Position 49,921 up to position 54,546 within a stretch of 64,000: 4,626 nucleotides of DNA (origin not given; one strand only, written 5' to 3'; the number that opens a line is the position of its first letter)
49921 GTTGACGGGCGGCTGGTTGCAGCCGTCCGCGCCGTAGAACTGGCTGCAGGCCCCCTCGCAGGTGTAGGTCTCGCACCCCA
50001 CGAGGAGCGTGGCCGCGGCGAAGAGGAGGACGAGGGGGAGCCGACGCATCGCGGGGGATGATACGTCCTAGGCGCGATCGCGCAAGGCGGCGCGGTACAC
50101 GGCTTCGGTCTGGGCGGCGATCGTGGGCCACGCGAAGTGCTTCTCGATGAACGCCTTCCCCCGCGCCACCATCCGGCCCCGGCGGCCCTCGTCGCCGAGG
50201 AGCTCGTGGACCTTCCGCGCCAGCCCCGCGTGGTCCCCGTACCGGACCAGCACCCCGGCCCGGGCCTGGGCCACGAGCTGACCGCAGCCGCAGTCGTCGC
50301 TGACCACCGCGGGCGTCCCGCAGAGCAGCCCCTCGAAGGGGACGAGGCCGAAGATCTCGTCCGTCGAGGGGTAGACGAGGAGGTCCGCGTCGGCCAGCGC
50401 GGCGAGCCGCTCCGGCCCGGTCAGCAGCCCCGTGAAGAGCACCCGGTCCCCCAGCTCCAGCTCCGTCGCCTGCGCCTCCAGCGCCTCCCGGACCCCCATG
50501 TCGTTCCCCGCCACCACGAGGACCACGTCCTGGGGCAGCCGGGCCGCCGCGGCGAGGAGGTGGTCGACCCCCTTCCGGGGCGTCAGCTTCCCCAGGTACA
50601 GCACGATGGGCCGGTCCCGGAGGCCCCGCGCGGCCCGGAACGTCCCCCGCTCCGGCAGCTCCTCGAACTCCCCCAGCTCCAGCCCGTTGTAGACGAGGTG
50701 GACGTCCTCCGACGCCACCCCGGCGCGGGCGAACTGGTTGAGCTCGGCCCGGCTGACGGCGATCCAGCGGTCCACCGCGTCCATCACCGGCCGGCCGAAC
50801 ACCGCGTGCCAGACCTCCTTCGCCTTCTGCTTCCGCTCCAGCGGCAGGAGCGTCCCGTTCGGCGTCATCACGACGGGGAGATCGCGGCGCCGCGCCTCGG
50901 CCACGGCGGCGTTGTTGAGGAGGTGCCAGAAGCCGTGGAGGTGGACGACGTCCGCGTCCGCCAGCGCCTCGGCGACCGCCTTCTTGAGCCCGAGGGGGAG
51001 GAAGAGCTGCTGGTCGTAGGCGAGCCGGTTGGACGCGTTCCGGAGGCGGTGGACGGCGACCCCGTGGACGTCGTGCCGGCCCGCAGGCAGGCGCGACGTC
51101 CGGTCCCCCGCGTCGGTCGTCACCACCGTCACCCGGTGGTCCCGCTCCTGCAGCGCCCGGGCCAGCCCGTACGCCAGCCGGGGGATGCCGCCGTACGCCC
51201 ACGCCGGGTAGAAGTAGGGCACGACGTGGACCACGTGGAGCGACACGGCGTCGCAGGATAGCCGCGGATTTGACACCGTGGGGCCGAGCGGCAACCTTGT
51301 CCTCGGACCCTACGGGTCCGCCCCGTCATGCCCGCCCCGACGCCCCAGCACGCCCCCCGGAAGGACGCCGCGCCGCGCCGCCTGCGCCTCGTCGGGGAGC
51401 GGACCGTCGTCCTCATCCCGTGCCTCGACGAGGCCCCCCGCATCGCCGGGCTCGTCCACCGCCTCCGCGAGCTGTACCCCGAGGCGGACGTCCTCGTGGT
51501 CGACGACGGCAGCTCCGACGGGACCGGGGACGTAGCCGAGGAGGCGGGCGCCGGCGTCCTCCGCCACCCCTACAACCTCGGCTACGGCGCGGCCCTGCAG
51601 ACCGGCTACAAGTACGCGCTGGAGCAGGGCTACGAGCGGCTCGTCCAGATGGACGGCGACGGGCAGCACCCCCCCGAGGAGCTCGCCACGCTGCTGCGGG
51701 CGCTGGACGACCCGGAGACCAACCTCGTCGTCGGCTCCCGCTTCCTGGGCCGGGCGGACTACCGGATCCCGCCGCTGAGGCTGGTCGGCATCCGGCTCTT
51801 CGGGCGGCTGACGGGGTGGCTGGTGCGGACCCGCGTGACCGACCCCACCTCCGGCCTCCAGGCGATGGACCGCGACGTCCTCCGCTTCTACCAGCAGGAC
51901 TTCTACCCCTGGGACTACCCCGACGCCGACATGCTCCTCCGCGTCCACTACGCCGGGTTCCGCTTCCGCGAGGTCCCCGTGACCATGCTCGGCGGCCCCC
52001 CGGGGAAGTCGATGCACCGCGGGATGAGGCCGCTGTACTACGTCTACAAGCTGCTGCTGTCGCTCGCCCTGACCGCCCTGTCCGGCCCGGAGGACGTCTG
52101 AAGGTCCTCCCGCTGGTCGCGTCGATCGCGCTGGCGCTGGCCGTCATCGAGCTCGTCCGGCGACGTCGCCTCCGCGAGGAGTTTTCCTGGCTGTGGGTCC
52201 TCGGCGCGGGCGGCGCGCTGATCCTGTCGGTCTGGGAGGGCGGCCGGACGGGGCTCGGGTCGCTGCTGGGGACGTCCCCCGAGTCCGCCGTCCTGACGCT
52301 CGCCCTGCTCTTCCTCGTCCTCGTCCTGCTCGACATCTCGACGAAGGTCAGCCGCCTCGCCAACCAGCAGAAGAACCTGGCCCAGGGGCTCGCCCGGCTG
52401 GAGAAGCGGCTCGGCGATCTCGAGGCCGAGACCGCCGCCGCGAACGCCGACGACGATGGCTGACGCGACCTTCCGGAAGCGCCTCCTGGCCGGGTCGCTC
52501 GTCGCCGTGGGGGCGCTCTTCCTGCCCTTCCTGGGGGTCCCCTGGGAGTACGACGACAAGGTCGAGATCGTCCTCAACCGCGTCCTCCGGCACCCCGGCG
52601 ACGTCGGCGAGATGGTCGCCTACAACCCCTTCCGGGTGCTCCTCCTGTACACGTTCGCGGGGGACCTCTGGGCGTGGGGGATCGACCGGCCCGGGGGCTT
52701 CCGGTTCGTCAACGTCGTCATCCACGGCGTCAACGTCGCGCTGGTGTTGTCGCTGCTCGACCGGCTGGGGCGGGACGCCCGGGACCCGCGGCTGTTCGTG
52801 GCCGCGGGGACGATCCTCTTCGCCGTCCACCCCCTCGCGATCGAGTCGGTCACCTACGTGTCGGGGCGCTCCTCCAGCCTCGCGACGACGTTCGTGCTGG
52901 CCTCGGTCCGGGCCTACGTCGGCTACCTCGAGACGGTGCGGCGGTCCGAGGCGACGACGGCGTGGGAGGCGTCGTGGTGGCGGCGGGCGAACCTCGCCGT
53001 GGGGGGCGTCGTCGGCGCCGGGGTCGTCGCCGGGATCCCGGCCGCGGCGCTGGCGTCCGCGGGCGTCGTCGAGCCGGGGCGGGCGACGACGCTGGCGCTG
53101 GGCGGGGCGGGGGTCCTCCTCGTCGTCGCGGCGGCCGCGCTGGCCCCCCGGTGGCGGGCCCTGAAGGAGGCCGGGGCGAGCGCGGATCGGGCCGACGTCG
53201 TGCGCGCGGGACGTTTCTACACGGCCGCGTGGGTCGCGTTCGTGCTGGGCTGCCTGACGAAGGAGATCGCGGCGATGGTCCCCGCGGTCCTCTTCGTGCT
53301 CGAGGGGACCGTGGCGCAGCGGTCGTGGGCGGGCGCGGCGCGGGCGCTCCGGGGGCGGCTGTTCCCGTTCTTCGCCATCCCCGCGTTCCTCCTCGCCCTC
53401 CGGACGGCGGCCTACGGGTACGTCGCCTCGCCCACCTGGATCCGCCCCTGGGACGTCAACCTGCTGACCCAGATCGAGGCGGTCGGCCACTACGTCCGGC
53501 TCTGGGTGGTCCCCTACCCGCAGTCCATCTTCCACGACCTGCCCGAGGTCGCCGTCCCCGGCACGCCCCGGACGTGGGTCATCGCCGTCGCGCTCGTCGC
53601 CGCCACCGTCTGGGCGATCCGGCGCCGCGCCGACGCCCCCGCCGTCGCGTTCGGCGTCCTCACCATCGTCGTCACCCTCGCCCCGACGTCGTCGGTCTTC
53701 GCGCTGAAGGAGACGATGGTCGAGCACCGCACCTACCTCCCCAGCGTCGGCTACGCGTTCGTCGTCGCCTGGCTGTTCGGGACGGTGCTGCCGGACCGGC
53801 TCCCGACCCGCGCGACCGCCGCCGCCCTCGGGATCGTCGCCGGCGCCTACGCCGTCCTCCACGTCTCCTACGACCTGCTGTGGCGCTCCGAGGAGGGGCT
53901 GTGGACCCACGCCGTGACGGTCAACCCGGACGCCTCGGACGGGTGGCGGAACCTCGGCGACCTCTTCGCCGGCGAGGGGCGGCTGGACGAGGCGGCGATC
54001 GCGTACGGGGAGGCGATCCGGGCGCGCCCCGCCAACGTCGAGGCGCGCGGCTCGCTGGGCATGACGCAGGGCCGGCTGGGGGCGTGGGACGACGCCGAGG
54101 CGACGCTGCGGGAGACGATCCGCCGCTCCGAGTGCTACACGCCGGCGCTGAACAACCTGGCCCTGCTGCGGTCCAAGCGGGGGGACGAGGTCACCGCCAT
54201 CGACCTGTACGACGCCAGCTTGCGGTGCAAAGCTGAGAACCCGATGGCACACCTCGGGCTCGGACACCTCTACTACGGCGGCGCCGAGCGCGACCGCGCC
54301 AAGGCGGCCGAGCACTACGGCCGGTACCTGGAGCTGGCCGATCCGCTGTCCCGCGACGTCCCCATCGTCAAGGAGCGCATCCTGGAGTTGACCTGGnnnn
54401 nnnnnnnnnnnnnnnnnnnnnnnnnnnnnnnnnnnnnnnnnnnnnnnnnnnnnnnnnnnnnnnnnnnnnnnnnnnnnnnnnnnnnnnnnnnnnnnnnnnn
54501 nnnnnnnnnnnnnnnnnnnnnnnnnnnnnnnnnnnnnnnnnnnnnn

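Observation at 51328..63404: Candidate bacterial TMTC-type protein O-glycosylation system with nearby PKD-domain substrates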

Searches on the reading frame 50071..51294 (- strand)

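Call 9: search_protein_families(library=pfam, proteins=[window:50071-51294:-], max_evalue=0.01)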
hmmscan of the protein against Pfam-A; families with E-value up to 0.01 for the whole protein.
window:50071-51294:- (408 aa): 7 families
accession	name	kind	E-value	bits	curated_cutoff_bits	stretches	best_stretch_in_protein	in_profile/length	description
PF00534.26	Glycos_transf_1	-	1.8e-31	109.4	26.4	1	220-380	6-170/172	Glycosyl transferases group 1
PF13692.12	Glyco_trans_1_4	-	9.2e-27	94.5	27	1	228-368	1-142/142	Glycosyl transferases group 1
PF13439.12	Glyco_transf_4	-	2.5e-23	83.4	28.5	1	34-207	1-168/170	Glycosyltransferase Family 4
PF13579.12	Glyco_trans_4_4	-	3.7e-20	73.3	29.7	1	35-204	1-158/158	Glycosyl transferase 4-like domain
PF20706.3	GT4-conflict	-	3.1e-17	63.1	26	1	33-346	10-325/385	Family 4 Glycosyltransferase in conflict systems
PF13524.12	Glyco_trans_1_2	-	1.7e-05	25.3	25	1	247-396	6-142/144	Glycosyl transferase-like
PF08323.17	Glyco_transf_5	-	0.00022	21.4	22.7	1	21-135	2-150/239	Starch synthase catalytic domain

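Call 11: search_protein_families(library=ncbifam, proteins=[window:50071-51294:-], max_evalue=0.01)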
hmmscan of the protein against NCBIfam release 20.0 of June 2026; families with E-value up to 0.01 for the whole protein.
window:50071-51294:- (408 aa): 36 families (the best 25 are shown)
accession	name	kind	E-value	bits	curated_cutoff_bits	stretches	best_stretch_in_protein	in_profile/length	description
NF038295.1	EPS_HpsP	equivalog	1.6e-38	132.7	550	1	21-402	2-386/388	hormogonium polysaccharide biosynthesis glycosyltransferase HpsP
TIGR02149.1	glgA_Coryne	subfamily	4.5e-37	128.1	302.4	1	23-402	4-389/391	glycogen synthase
NF046085.1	XrtY_assoc_Gly1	equivalog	2.5e-34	118.8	400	1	20-401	2-382/387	XrtY-associated glycosyltransferase XYAG1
TIGR03449.1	mycothiol_MshA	equivalog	5.4e-26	91.4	462.5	1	114-404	103-404/406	D-inositol-3-phosphate glycosyltransferase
TIGR03999.1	thiol_BshA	equivalog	2.5e-25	89.2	273.7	1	33-404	10-374/375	N-acetyl-alpha-D-glucosaminyl L-malate synthase BshA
NF041876.1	EPS_EpsE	equivalog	4.2e-24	85.5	400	1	231-391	217-384/389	exopolysaccharide biosynthesis GT4 family glycosyltransferase EpsE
TIGR04063.1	stp3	hypoth_equivalog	8.4e-24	84.2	442.05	1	186-404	170-396/397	TIGR04063 family PEP-CTERM/XrtA system glycosyltransferase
NF041010.1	glycosy_Agl16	equivalog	4.8e-22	78.3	575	1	21-402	3-350/352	glycosylation protein Agl16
TIGR04047.1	MSMEG_0565_glyc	hypoth_equivalog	1e-21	77.4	259.85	1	43-401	20-372/373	MSMEG_0565 family glycosyltransferase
NF053787.1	GlcN_PG_synth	equivalog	9.7e-21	74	480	1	90-403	58-359/361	N-acetylglucosaminyl phosphatidylglycerol synthase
TIGR03088.1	stp2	hypoth_equivalog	4.9e-20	71.9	409.05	1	170-403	133-373/374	TIGR03088 family PEP-CTERM/XrtA system glycosyltransferase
NF007640.0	PRK10307.1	subfamily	2.1e-14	53.2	276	1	155-395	154-399/411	WcaI family glycosyltransferase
NF041879.1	EPS_EpsH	equivalog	1.5e-12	47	800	1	231-408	240-421/431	exopolysaccharide biosynthesis glycosyltransferase EpsH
NF047684.1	TeichurnBiosyTuaC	equivalog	2.8e-12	46.3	550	1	113-402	108-388/391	teichuronic acid biosynthesis protein TuaC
TIGR02095.1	glgA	subfamily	2.9e-12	46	328.45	1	224-402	287-476/477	glycogen/starch synthase, ADP-glucose type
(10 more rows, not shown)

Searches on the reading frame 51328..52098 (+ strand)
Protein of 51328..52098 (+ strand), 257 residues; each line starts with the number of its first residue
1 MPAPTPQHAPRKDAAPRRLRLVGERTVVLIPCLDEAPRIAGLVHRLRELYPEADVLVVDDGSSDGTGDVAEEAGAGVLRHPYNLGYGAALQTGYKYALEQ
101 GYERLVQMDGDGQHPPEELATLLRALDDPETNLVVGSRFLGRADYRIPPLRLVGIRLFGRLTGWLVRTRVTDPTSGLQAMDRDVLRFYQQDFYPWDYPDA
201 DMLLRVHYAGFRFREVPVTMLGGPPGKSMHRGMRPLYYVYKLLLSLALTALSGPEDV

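Call 9: search_protein_families(library=pfam, proteins=[window:51328-52098:+], max_evalue=0.01)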
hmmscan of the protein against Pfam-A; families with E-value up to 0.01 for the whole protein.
window:51328-52098:+ (257 aa): 2 families
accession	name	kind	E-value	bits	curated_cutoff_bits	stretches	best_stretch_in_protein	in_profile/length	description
PF00535.33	Glycos_transf_2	-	9.2e-24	84.7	23.3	1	28-185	2-164/168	Glycosyl transferase family 2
PF13641.12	Glyco_tranf_2_3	-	0.0024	18.4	27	1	26-141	3-126/230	Glycosyltransferase like family 2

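Call 11: search_protein_families(library=ncbifam, proteins=[window:51328-52098:+], max_evalue=0.01)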
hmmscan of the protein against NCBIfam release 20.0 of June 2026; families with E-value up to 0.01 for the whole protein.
window:51328-52098:+ (257 aa): 15 families
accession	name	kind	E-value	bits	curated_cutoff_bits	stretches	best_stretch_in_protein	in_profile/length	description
NF058614.1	PPMAGASynPpgS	equivalog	4.3e-31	108.1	370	1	28-187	4-164/226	polyprenyl-phospho-N-acetylgalactosaminyl synthase PpgS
TIGR04182.1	glyco_TIGR04182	equivalog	3.2e-20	72.7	325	1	27-187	3-158/293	S-layer glycoprotein N-glycosyltransferase AglJ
NF041391.1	DPhHxTase_Halo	equivalog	8.9e-16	57.5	375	1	52-219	24-182/213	dolichyl-phosphate hexose transferase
TIGR04283.1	glyco_like_mftF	equivalog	4.1e-09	36.3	182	1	28-125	3-96/221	TIGR04283 family arsenosugar biosynthesis glycosyltransferase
NF053846.1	glyco_with_XrtP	equivalog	8.9e-09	34.5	520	1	28-74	45-91/440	XrtP-associated glycosyltransferase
TIGR03965.1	mycofact_glyco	equivalog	1.4e-08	34.1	280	1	26-136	76-189/467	mycofactocin biosynthesis glycosyltransferase MftF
TIGR03937.1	PgaC_IcaA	equivalog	3.8e-08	32.7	422.3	1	26-126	47-150/407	poly-beta-1,6-N-acetyl-D-glucosamine synthase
NF041865.1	EpsU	equivalog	4.1e-07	29.3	700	1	13-128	28-149/394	exopolysaccharide biosynthesis GT2 family glycosyltransferase EpsU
NF010496.0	PRK13915.1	equivalog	3e-06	26.6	262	1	24-79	31-90/307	glucosyl-3-phosphoglycerate synthase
TIGR03469.1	HpnB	hypoth_equivalog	3e-06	26.5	379.25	1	26-133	46-167/386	hopene-associated glycosyltransferase HpnB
NF047588.1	GlcsyltransPgfSStrep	equivalog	1e-05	24.9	500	1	51-184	33-163/308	glycosyltransferase PgfS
NF045692.1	OglycostaseCruG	equivalog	3.1e-05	23.1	600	1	19-134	37-160/386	2'-O-glycosyltransferase CruG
NF007986.1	PRK10714.1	equivalog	4.4e-05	22.7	529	1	27-144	9-131/316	undecaprenyl-phosphate 4-deoxy-4-formamido-L-arabinose transferase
TIGR01556.1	rhamnosyltran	subfamily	8e-05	22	200.55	1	44-154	12-128/281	rhamnosyltransferase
NF041875.1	EPS_EpsD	equivalog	0.00072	19.1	370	1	28-137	3-115/325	exopolysaccharide biosynthesis glycosyltransferase EpsD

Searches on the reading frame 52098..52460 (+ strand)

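Call 9: search_protein_families(library=pfam, proteins=[window:52098-52460:+], max_evalue=0.01)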
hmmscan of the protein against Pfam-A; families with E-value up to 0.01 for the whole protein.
window:52098-52460:+ (121 aa): 2 families
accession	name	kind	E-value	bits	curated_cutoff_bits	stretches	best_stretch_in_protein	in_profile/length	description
PF10066.14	DUF2304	-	1.1e-16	61.4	25.5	1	2-103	3-105/106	Uncharacterized conserved protein (DUF2304)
PF14965.11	BRI3BP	-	0.0091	16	27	0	59-110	125-176/179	Negative regulator of p53/TP53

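Call 11: search_protein_families(library=ncbifam, proteins=[window:52098-52460:+], max_evalue=0.01)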
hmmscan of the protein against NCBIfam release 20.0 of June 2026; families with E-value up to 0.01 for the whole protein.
window:52098-52460:+ (121 aa): 0 families

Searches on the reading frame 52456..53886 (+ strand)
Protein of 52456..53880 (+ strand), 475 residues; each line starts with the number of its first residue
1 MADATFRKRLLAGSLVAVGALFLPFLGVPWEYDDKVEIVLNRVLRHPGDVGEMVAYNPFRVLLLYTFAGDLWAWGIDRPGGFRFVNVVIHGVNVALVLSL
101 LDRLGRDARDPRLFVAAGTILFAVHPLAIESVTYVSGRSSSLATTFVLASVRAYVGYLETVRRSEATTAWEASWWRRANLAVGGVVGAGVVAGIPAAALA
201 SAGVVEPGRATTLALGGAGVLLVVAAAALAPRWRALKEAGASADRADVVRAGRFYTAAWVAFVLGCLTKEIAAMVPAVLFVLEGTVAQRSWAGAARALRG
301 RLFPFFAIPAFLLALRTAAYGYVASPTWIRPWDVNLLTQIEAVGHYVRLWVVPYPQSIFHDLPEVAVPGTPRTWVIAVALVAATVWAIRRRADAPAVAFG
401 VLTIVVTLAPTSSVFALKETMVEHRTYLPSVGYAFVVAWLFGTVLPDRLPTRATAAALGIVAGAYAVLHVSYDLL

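Call 12: search_protein_families(library=pfam, proteins=[window:52456-53880:+], max_evalue=10)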
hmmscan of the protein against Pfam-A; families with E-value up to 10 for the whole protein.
window:52456-53880:+ (475 aa): 0 families

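Call 36: search_solved_structures(query=A2, max_evalue=10, show_alignments=3)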
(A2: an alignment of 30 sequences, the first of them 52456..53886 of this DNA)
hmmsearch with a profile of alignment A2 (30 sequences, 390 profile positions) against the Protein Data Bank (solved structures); distinct sequences matched with E-value up to 10: 0.

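Call 37: search_protein_families(library=pfam, alignment_id=A2, max_evalue=1)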
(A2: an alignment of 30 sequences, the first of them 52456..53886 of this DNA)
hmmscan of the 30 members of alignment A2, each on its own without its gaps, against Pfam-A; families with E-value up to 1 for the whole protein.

A. member 1, window:52456-53886:+ (477 aa): 0 families

B. families by the number of members that match (of 30 scanned): 8 families
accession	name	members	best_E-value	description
PF13231.12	PMT_2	5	2.4e-08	Dolichyl-phosphate-mannose-protein mannosyltransferase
PF05106.17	Phage_holin_3_1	1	0.0065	Phage holin family (Lysis protein S)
PF17159.10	MASE3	1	0.094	Membrane-associated sensor domain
PF11870.13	LutB_C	1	0.12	Lactate utilisation protein B, C-terminal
PF10066.14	DUF2304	1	0.2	Uncharacterized conserved protein (DUF2304)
PF07758.16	DUF1614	1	0.22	Protein of unknown function (DUF1614)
PF08620.15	RPAP1_C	1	0.23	RPAP1-like, C-terminal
PF11381.13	DUF3185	1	0.27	Protein of unknown function (DUF3185)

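Call 59: predict_structure(alignment_id=A2)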
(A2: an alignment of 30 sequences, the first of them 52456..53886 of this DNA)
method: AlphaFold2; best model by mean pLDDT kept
length: 477 residues; sequences in the alignment: 30
mean_pLDDT: 90.9   pTM: 0.92
mean pLDDT of the five models: 90.9, 89.8, 89.2, 88.2, 88.1
residues with pLDDT >= 90: 338; 70-90: 118; 50-70: 17; < 50: 4
segments of 3 or more residues with pLDDT < 50: none
pLDDT, mean of each block of 10 residues (from residue 1): 90 97 88 79 83 87 93 90 95 98 96 98 92 85 97 98 96 95 94 92 92 94 95 88 94 98 94 95 97 97 95 84 74 89 90 76 89 96 98 97 91 50 82 98 97 98 93 78
secondary structure, 60 per line:
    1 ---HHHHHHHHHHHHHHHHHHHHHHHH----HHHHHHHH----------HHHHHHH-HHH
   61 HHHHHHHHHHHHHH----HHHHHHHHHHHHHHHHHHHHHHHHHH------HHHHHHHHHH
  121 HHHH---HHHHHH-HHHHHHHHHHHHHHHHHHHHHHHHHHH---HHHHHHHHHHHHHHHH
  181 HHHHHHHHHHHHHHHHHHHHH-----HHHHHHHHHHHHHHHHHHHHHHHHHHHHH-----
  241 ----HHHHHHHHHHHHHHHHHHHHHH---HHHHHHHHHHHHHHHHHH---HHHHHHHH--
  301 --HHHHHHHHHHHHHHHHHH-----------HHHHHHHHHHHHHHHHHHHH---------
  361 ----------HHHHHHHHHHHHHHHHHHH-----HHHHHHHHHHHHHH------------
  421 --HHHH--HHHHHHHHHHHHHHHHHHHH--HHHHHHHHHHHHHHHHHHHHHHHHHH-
elements in order: H4-27 H32-39 H50-56 H58-74 H79-104 H111-124 H128-133 H135-161 H165-201 H207-235 H245-266 H270-287 H291-298 H303-320 H332-351 H371-389 H395-408 H423-426 H429-448 H451-476

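Call 61: fold_search(model_id=the predicted structure, library=pdb)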
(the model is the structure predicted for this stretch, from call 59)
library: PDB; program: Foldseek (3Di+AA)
matches with E <= 10: 338; with E <= 0.001: 1
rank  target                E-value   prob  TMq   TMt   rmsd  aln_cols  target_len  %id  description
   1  8b6l_I                1.0e-03  1.00  0.36  0.27  16.9       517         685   13  Subtomogram average of the human Sec61-TRAP-OSTA-translocon (released 2022-12-07)
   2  6s7t_A                4.0e-03  1.00  0.36  0.26  16.9       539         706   14  Cryo-EM structure of human oligosaccharyltransferase complex OST-B (released 2019-12-18)
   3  5f15                  3.3e-02  0.66  0.21  0.19  19.1       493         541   12  Crystal Structure of ArnT from Cupriavidus metallidurans bound to Undecaprenyl phosphate (released 2016-02-17)
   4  8agc_A                3.4e-02  0.91  0.31  0.23  17.8       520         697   13  Structure of yeast oligosaccharylransferase complex with lipid-linked oligosaccharide and non-acceptor peptide bound (released 2022-12-07)
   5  6ftg_5                5.1e-02  0.97  0.39  0.30  17.1       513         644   13  Subtomogram average of OST-containing ribosome-translocon complexes from canine rough microsomal membranes (released 2018-03-21)
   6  5dsg_B                2.1e-01  0.08  0.11  0.12  28.1       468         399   12  Structure of the M4 muscarinic acetylcholine receptor (M4-mT4L) bound to tiotropium (released 2016-03-16)
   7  5gmy_A                2.3e-01  0.89  0.43  0.26  13.2       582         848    8  Crystal structure of the Archaeoglobus fulgidus oligosaccharyltransferase (O29867_ARCFU) tethered with an acceptor pep (released 2017-02-01)
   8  5v54_A                2.6e-01  0.14  0.14  0.17  25.4       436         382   10  Crystal structure of 5-HT1B receptor in complex with methiothepin (released 2018-02-07)
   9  6r72_B                2.9e-01  0.10  0.11  0.09  28.9       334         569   13  Crystal structure of BmrA-E504A in an outward-facing conformation (released 2020-05-06)
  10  4j9u_A                3.2e-01  0.10  0.14  0.14  22.8       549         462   13  Crystal Structure of the TrkH/TrkA potassium transport complex (released 2013-04-03)
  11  6s7o_A                3.3e-01  0.60  0.33  0.25  17.6       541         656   10  Cryo-EM structure of human oligosaccharyltransferase complex OST-A (released 2019-12-18)
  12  9hkm_A                4.1e-01  0.08  0.14  0.14  26.3       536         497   13  Transient activated state of BetP-M150E (released 2025-12-17)
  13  7x2u_A                4.1e-01  0.07  0.11  0.10  23.5       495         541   12  Structure of a human NHE3-CHP1 complex in the autoinhibited state (released 2022-04-20)
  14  8ugy_R                4.9e-01  0.12  0.11  0.17  23.7       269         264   13  Serotonin 1E receptor (5-HT1eR)-Gi1 Complex bound with Mianserin (released 2024-05-01)
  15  7dsv_A                4.9e-01  0.08  0.14  0.14  25.9       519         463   13  Structure of a human NHE1-CHP1 complex under pH 6.5 (released 2021-06-23)
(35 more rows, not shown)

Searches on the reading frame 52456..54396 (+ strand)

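Call 9: search_protein_families(library=pfam, proteins=[window:52456-54396:+], max_evalue=0.01)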
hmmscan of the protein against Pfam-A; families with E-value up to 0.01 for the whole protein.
window:52456-54396:+ (647 aa): 11 families
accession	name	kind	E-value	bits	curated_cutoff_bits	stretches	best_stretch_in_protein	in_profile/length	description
PF13431.12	TPR_17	-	7.6e-10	38.7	24.4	0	517-548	2-33/34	Tetratricopeptide repeat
PF13414.12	TPR_11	-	7.2e-09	35.6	26.8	1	501-542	1-42/42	TPR repeat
PF13432.12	TPR_16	-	5.2e-08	33.6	32.7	1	486-527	23-64/65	Tetratricopeptide repeat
PF14559.12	TPR_19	-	5.7e-07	30.2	25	1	506-554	3-51/68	Tetratricopeptide repeat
PF00515.34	TPR_1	-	2.6e-06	27.5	27.8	0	495-525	2-32/34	Tetratricopeptide repeat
PF07719.23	TPR_2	-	3.7e-06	27.1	27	1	495-527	2-34/34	Tetratricopeptide repeat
PF13424.12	TPR_12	-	0.00025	21.6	30.1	0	498-557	7-74/77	Tetratricopeptide repeat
PF23914.1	TPR_CcmH_CycH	-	0.00027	21.3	42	1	489-590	45-149/158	Cytochrome c-type biogenesis protein H TPR domain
PF13176.12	TPR_7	-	0.00059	20.2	27.9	0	564-589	1-26/36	Tetratricopeptide repeat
PF13428.12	TPR_14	-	0.0031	18.5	23.5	0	495-532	2-39/44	Tetratricopeptide repeat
PF13181.12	TPR_8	-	0.0095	16.5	25.7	0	499-527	6-34/34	Tetratricopeptide repeat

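Call 11: search_protein_families(library=ncbifam, proteins=[window:52456-54396:+], max_evalue=0.01)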
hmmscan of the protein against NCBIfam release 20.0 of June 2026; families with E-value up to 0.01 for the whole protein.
window:52456-54396:+ (647 aa): 6 families
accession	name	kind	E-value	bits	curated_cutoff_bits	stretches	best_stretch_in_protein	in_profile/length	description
TIGR02521.1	type_IV_pilW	equivalog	1.5e-08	34.5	154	1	485-629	56-200/234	type IV pilus biogenesis/stability protein PilW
NF033762.1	social_mot_Tgl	equivalog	1.5e-07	31.1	225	1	485-552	161-228/252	social motility TPR repeat lipoprotein Tgl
TIGR02917.1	PEP_TPR_lipo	equivalog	2.1e-06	25.9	312.2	1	488-620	663-792/899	XrtA/PEP-CTERM system TPR-repeat protein PrsT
NF033920.0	C39_PA2778_fam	equivalog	2.2e-05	24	150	1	508-590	170-252/255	PA2778 family cysteine peptidase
NF033758.1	gliding_GltE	equivalog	3.1e-05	23.1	225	1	520-615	78-173/411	adventurous gliding motility TPR repeat lipoprotein GltE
NF040959.1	MamA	equivalog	0.00046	19.7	200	1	498-628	75-203/204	magnetosome protein MamA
